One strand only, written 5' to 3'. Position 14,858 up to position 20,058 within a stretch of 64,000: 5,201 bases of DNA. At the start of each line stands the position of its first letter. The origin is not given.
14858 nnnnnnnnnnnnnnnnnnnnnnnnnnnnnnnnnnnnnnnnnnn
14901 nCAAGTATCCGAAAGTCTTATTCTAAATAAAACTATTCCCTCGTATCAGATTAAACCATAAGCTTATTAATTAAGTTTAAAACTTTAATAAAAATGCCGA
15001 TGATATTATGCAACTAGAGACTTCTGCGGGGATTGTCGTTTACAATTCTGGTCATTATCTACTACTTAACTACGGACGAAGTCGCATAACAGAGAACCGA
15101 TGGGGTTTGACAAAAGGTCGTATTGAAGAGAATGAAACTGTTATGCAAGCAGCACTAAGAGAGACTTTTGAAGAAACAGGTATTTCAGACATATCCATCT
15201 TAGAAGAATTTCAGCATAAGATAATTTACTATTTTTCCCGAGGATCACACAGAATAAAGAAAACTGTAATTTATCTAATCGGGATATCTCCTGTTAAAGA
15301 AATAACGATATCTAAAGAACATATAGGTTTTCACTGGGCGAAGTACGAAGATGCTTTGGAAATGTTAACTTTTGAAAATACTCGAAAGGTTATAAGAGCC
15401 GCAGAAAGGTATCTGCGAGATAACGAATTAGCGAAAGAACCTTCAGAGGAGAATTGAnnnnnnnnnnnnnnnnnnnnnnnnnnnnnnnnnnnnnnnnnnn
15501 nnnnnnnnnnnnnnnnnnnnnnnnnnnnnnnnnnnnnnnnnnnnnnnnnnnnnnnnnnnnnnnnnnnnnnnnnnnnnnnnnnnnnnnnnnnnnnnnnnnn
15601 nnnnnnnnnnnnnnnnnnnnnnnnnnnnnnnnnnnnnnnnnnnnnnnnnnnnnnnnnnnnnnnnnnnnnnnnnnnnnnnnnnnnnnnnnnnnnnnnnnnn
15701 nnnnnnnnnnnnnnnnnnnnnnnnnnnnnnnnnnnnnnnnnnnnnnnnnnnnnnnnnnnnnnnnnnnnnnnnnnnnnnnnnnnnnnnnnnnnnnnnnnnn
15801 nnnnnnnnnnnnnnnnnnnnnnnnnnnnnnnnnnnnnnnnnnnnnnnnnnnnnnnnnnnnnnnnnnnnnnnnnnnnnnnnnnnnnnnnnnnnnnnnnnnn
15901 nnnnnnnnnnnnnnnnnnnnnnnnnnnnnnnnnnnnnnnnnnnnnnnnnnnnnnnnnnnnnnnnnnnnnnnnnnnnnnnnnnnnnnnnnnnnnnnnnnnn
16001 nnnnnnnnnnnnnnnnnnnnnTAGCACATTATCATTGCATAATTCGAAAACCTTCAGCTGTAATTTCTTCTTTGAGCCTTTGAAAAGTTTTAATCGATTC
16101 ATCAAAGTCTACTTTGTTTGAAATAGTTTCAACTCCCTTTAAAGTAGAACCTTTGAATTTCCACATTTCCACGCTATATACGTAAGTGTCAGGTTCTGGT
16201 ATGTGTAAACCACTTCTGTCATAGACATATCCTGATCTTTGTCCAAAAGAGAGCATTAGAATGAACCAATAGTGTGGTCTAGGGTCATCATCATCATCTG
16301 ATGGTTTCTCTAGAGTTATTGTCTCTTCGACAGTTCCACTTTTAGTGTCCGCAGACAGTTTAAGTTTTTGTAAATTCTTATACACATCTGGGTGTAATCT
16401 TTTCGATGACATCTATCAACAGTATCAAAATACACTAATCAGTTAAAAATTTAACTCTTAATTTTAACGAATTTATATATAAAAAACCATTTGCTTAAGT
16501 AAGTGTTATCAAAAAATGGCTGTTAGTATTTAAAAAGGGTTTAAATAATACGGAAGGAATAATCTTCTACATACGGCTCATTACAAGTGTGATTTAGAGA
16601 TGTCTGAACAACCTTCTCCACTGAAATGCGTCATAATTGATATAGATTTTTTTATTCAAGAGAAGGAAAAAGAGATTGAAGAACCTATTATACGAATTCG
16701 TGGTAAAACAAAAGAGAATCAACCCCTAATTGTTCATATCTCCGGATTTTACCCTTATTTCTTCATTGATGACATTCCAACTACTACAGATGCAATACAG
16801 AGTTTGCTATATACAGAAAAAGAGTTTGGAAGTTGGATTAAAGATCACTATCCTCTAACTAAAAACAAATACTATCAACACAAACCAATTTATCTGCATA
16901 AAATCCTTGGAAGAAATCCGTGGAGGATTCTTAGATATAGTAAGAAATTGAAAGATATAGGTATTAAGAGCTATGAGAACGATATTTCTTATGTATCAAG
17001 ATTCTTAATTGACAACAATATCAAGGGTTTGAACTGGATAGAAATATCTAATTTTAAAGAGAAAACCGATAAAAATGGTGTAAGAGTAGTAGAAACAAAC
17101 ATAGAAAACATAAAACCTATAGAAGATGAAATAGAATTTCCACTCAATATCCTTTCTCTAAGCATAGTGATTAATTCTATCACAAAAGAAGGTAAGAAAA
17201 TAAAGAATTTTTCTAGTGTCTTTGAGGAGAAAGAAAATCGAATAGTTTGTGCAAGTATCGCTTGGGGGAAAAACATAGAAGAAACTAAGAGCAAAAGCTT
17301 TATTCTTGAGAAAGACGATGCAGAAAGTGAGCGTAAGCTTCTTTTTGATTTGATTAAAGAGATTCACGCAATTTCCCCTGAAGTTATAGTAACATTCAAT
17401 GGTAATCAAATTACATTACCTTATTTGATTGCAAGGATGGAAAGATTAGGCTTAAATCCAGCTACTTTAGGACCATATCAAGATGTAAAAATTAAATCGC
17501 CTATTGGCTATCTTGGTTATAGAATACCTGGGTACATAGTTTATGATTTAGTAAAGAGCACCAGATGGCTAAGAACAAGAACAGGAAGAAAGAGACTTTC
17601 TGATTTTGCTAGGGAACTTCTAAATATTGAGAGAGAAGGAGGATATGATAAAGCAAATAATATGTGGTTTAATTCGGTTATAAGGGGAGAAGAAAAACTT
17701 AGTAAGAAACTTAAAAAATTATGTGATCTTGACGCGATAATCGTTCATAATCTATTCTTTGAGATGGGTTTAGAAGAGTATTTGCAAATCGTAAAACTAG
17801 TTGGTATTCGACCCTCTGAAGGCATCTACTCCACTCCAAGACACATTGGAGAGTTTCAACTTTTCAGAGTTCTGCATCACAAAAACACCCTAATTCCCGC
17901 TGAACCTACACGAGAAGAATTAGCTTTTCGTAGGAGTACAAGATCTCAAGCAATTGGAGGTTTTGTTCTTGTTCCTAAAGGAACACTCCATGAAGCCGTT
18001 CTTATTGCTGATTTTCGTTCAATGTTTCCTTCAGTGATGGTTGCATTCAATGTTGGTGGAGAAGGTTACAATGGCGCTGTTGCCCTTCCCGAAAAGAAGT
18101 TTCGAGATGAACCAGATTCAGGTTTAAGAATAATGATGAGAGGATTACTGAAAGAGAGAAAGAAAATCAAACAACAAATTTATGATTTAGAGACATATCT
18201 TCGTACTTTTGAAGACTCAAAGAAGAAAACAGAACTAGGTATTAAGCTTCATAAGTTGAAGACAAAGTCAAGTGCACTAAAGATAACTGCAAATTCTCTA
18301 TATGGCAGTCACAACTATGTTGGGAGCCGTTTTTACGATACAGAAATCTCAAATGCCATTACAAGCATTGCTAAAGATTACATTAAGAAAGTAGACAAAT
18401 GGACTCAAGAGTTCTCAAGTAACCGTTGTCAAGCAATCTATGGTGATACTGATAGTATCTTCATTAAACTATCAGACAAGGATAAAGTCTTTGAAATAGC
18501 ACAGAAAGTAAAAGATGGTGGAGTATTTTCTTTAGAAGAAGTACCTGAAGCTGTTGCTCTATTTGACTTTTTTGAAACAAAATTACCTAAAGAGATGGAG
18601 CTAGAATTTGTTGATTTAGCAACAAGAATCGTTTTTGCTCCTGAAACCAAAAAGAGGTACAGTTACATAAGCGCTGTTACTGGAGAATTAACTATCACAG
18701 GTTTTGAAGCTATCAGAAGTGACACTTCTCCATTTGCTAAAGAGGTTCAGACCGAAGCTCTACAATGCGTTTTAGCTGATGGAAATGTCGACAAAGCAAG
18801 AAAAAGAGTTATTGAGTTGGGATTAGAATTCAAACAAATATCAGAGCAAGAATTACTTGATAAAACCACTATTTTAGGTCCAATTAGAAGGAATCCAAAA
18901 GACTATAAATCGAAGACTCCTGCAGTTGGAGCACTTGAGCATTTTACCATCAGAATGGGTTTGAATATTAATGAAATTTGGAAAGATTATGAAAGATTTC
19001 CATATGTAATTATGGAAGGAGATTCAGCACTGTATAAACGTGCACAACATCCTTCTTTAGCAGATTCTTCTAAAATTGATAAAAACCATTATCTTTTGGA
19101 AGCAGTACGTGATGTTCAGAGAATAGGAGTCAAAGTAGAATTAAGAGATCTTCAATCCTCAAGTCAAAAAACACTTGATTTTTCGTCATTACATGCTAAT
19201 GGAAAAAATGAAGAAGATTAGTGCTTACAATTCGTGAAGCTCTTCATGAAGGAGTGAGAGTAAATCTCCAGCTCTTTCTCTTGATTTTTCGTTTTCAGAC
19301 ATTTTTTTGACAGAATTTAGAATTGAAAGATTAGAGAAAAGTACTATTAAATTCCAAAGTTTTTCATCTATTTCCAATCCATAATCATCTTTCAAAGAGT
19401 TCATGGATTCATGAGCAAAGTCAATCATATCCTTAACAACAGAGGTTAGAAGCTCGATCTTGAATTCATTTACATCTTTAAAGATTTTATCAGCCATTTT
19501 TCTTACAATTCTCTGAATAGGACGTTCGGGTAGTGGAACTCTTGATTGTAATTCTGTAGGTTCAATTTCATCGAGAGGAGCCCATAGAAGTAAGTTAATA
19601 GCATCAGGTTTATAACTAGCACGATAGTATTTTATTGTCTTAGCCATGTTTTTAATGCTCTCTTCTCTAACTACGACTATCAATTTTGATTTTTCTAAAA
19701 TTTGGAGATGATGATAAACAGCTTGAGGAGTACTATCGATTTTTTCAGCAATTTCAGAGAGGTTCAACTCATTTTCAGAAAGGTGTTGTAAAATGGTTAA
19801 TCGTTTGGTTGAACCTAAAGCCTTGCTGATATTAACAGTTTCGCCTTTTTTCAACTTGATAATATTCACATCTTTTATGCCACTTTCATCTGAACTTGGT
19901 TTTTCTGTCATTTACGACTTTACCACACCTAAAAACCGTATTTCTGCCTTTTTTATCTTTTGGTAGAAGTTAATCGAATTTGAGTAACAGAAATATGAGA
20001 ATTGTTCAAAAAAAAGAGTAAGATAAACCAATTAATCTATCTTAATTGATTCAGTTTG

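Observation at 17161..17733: Family-B DNA polymerase with intact polymerase motifs but predicted dead proofreading exonuclease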

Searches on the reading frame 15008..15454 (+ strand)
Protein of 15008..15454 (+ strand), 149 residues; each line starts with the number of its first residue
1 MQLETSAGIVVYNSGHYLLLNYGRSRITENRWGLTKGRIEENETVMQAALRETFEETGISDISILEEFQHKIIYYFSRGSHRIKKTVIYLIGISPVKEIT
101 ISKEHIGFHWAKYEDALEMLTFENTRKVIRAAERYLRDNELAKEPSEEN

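Call 78: search_protein_families(library=pfam, proteins=[window:15008-15454:+], max_evalue=1)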
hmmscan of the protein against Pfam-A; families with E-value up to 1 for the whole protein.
window:15008-15454:+ (149 aa): 2 families
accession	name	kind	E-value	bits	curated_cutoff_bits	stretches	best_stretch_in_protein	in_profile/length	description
PF00293.34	NUDIX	-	3.6e-16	59.8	21.1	1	5-129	4-131/134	NUDIX domain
PF14815.12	NUDIX_4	-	0.014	15.6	35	1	9-115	4-97/113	NUDIX domain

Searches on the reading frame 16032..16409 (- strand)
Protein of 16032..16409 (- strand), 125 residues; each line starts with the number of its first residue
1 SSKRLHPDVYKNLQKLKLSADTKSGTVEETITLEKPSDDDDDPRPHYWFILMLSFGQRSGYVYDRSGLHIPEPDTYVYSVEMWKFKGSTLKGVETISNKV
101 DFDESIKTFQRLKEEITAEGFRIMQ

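Call 78: search_protein_families(library=pfam, proteins=[window:16032-16409:-], max_evalue=1)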
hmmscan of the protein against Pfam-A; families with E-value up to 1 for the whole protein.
window:16032-16409:- (125 aa): 1 family
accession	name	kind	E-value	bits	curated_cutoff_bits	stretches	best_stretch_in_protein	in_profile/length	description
PF01519.22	DUF16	-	0.073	14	40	1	68-124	11-65/104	Protein of unknown function DUF16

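Call 80: find_homologous_proteins(query=window:16032-16409:-, max_evalue=0.001)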
Query window:16032-16409:- (125 aa): 57 proteins with E <= 0.001 among 59 candidates.
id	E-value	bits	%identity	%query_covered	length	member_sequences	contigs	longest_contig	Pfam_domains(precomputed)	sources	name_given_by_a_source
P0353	9.4e-73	260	94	100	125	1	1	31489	-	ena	-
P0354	1.4e-72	259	91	100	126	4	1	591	-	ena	-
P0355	4.6e-72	258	94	100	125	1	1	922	-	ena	-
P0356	4.8e-72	257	94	100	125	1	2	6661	-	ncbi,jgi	ncbi:MAG: hypothetical protein ACTSQF_16175 [Candidatus Heimdallarchaeaceae archaeon]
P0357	6.5e-71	254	92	100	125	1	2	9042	-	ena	-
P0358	1.6e-70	253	91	100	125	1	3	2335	-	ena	-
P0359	4.2e-69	248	90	100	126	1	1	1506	-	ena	-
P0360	2.7e-68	245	88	100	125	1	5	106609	-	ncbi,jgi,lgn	-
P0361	5.3e-68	244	88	100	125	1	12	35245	-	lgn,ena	-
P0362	4.0e-64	232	85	100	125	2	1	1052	-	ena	-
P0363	1.7e-60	220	75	100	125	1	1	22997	-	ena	-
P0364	4.0e-60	219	72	100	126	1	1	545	-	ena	-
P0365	4.3e-60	219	75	100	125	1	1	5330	-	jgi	-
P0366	5.6e-60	218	76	100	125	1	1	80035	-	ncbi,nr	ncbi:MAG: hypothetical protein GPJ51_04465 [Candidatus Heimdallarchaeota archaeon]|nr:hypothetical p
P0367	7.7e-60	218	72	100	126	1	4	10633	-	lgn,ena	-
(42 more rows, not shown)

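Call 83: search_solved_structures(query=A3, max_evalue=10)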
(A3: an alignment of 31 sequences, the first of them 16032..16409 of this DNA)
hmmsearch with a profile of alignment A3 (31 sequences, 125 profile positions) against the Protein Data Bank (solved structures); distinct sequences matched with E-value up to 10: 1.
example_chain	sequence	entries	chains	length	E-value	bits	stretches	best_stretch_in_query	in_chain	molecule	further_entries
6b40_M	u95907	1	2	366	0.84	12.6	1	59-83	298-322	RAG2L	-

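Call 87: predict_structure(alignment_id=A3)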
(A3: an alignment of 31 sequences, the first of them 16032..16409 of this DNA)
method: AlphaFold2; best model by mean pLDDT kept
length: 125 residues; sequences in the alignment: 31
mean_pLDDT: 85.6   pTM: 0.74
mean pLDDT of the five models: 85.6, 84.8, 77.1, 74.3, 68.1
residues with pLDDT >= 90: 59; 70-90: 55; 50-70: 9; < 50: 2
segments of 3 or more residues with pLDDT < 50: none
pLDDT, mean of each block of 10 residues (from residue 1): 70 87 83 86 89 83 73 83 92 93 94 94 86
secondary structure, 60 per line:
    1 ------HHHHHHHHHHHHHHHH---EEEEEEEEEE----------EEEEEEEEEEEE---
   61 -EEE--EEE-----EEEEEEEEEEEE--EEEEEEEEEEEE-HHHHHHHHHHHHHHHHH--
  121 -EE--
elements in order: H7-22 E26-35 E46-57 E62-64 E67-69 E75-86 E89-100 H102-118

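Call 89: fold_search(model_id=the predicted structure, library=pdb)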
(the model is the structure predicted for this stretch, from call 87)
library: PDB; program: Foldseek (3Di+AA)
matches with E <= 10: 378; with E <= 0.001: 0
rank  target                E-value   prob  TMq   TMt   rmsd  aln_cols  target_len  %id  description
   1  6usj_U                1.2e-01  0.99  0.44  0.48   3.7        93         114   12  Structure of two nucleosomes bridged by human PARP2 (released 2020-10-14)
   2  9zq9_P                1.9e-01  0.99  0.54  0.55   4.4       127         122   12  Nucleosome with an SSB at SHL -2.8 in complex with the WGR domain of human PARP2, Class 1 (released 2026-03-25)
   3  6f1k_A                2.1e-01  0.98  0.50  0.52   6.7       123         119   10  Structure of ARTD2/PARP2 WGR domain bound to double strand DNA without 5'phosphate (released 2018-10-10)
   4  6f5f_A                2.8e-01  0.97  0.50  0.54   4.4       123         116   11  Structure of ARTD2/PARP2 WGR domain bound to double strand DNA with 5 nucleotide overhang and 5'phosphate (released 2018-10-10)
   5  7aed_A                2.9e-01  0.15  0.21  0.21   9.4       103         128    8  VirB8 domain of PrgL from Enterococcus faecalis pCF10 (released 2020-11-18)
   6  6f5f_C                3.3e-01  0.96  0.51  0.55   4.3       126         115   11  Structure of ARTD2/PARP2 WGR domain bound to double strand DNA with 5 nucleotide overhang and 5'phosphate (released 2018-10-10)
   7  6usj_V                4.1e-01  0.95  0.43  0.47   3.4        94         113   14  Structure of two nucleosomes bridged by human PARP2 (released 2020-10-14)
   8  6i9r_d                4.1e-01  0.35  0.26  0.17   8.8        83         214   13  Large subunit of the human mitochondrial ribosome in complex with Virginiamycin M and Quinupristin (released 2020-07-08)
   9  9y9l_Z                5.1e-01  0.10  0.17  0.13  13.4       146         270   14  CP at the barbed end with one cofilin on second-to-last subunit (released 2026-03-04)
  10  7aed_B                5.3e-01  0.18  0.27  0.25   8.5       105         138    8  VirB8 domain of PrgL from Enterococcus faecalis pCF10 (released 2020-11-18)
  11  6f5b_A                5.6e-01  0.91  0.55  0.60   4.7       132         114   10  Structure of ARTD2/PARP2 WGR domain bound to double stranded DNA with 5'phosphate (released 2018-10-10)
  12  3aa0_B                5.6e-01  0.07  0.16  0.11  14.7       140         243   14  Crystal structure of Actin Capping Protein in complex with the Cp-binding motif derived from CARMIL (released 2010-08-04)
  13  9r2r_A                6.0e-01  0.12  0.22  0.21  11.2       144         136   10  De novo designed M7 protein fold (released 2025-05-14)
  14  9zqc_P                6.3e-01  0.93  0.47  0.49   3.6        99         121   11  Nucleosome with an SSB at SHL -2.8 in complex with human PARP2 and HPF1, Class 2 (released 2026-03-25)
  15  6x0m_P                6.3e-01  0.87  0.45  0.13   6.1       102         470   13  Bridging of double-strand DNA break activates PARP2/HPF1 to modify chromatin (released 2020-09-16)
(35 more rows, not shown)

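Call 90: search_protein_families(library=pfam, alignment_id=A3, max_evalue=10)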
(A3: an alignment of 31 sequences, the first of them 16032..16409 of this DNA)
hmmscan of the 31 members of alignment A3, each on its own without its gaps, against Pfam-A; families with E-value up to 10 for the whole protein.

A. member 1, window:16032-16409:- (125 aa): 1 family
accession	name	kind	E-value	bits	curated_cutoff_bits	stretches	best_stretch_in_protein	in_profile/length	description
PF01519.22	DUF16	-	0.073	14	40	1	68-124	11-65/104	Protein of unknown function DUF16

B. families by the number of members that match (of 31 scanned): 5 families
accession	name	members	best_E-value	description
PF11900.14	DUF3420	6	0.057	Domain of unknown function (DUF3420)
PF01519.22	DUF16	4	0.043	Protein of unknown function DUF16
PF03943.19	TAP_C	2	0.18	TAP C-terminal domain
PF05763.18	DUF835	1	0.11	Protein of unknown function (DUF835)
PF14523.12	Syntaxin_2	1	0.16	Syntaxin-like protein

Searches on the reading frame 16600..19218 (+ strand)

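Call 4: search_protein_families(library=pfam, proteins=[window:16600-19218:+], max_evalue=0.01)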
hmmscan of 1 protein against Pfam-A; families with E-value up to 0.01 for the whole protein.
window:16600-19218:+ (873 aa): 2 families
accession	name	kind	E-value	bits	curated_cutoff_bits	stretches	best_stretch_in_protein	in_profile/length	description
PF00136.26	DNA_pol_B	-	2.3e-33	116.1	23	1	418-842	16-449/453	DNA polymerase family B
PF03104.25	DNA_pol_B_exo1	-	8.5e-17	61.8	23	1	123-286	2-185/242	DNA polymerase family B, exonuclease domain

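Call 5: search_protein_families(library=ncbifam, proteins=[window:16600-19218:+], max_evalue=0.01)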
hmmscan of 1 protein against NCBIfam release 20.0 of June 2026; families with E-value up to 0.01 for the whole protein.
window:16600-19218:+ (873 aa): 9 families
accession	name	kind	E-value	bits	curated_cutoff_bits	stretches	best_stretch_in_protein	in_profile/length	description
NF004421.0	PRK05762.1-2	equivalog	4.9e-41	140.9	570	1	41-832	34-765/795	DNA polymerase II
TIGR00592.1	pol2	superfamily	3.7e-39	134.6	239.95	1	125-832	449-1163/1176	DNA polymerase (pol2)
NF004422.0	PRK05762.1-4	equivalog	9.6e-24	83.7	1103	2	449-729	401-667/789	DNA polymerase II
NF004417.0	PRK05761.1-3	equivalog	2.6e-23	82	780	2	452-776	486-782/858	DNA-directed DNA polymerase I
NF004420.0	PRK05762.1-1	equivalog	1.2e-21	77.1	1435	2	451-731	399-663/783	DNA polymerase II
NF004419.0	PRK05761.1-5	equivalog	1.4e-18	66.3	1285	2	453-791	554-866/932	DNA-directed DNA polymerase I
NF004415.0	PRK05761.1-1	equivalog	1.8e-14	52.6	1289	1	453-641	496-680/883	DNA-directed DNA polymerase I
NF004418.0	PRK05761.1-4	subfamily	5.5e-12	44.7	692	1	425-841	296-688/717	type B DNA-directed DNA polymerase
NF004416.0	PRK05761.1-2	equivalog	4.5e-09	35.3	516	1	385-491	251-358/665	type B DNA-directed DNA polymerase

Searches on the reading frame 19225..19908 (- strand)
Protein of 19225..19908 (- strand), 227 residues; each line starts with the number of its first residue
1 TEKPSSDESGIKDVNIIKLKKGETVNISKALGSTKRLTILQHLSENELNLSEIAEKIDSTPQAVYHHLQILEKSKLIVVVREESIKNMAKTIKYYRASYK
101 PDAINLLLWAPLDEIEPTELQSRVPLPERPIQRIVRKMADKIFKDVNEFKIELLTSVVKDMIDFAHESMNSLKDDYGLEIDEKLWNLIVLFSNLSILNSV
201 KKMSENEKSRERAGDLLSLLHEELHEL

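Call 78: search_protein_families(library=pfam, proteins=[window:19225-19908:-], max_evalue=1)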
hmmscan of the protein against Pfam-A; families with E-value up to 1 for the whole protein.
window:19225-19908:- (227 aa): 26 families (the best 25 are shown)
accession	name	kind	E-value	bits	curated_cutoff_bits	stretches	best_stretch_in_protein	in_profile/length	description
PF12840.13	HTH_20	-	2.9e-10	40.4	27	1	35-80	5-51/51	Helix-turn-helix domain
PF01022.26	HTH_5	-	3e-08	33.8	22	1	35-76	3-44/47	Bacterial regulatory protein, arsR family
PF25213.1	HVO_A0261_N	-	0.0001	22.6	35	1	27-78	4-55/86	HVO_A0261 N-terminal domain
PF13412.12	HTH_24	-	0.0001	22.3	21.9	1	36-77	5-47/48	Winged helix-turn-helix DNA-binding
PF21476.4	PF0610-like_N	-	0.00012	22.6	33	1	34-74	1-41/50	PF0610-like, N-terminal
PF08279.18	HTH_11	-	0.0003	21.1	25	1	36-75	2-43/55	HTH domain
PF25212.1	HVO_A0114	-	0.00038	20.6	27.6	1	33-86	21-75/84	HVO_A0114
PF09824.15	ArsR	-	0.0016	18.6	28.6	1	23-115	6-92/159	ArsR transcriptional regulator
PF01978.25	TrmB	-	0.0018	18.5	25.6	1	43-95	18-62/68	Sugar-specific transcriptional regulator TrmB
PF22979.2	HTH_69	-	0.0026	18.1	27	1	46-84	25-65/69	Winged helix-turn-helix domain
PF12802.13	MarR_2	-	0.0041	17.7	27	1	37-83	8-56/61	MarR family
PF04297.20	UPF0122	-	0.017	15.8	22.7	1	27-73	13-59/101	Putative helix-turn-helix protein, YlxM / p13 like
PF13635.12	DUF4143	-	0.034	14.3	28.1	1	36-90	19-72/160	Domain of unknown function (DUF4143)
PF14493.12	HTH_40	-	0.044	14.5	27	1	43-95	8-64/89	Helix-turn-helix domain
PF08100.18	Dimerisation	-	0.053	13.8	25.6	1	26-80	17-73/93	O-methyltransferase dimerisation domain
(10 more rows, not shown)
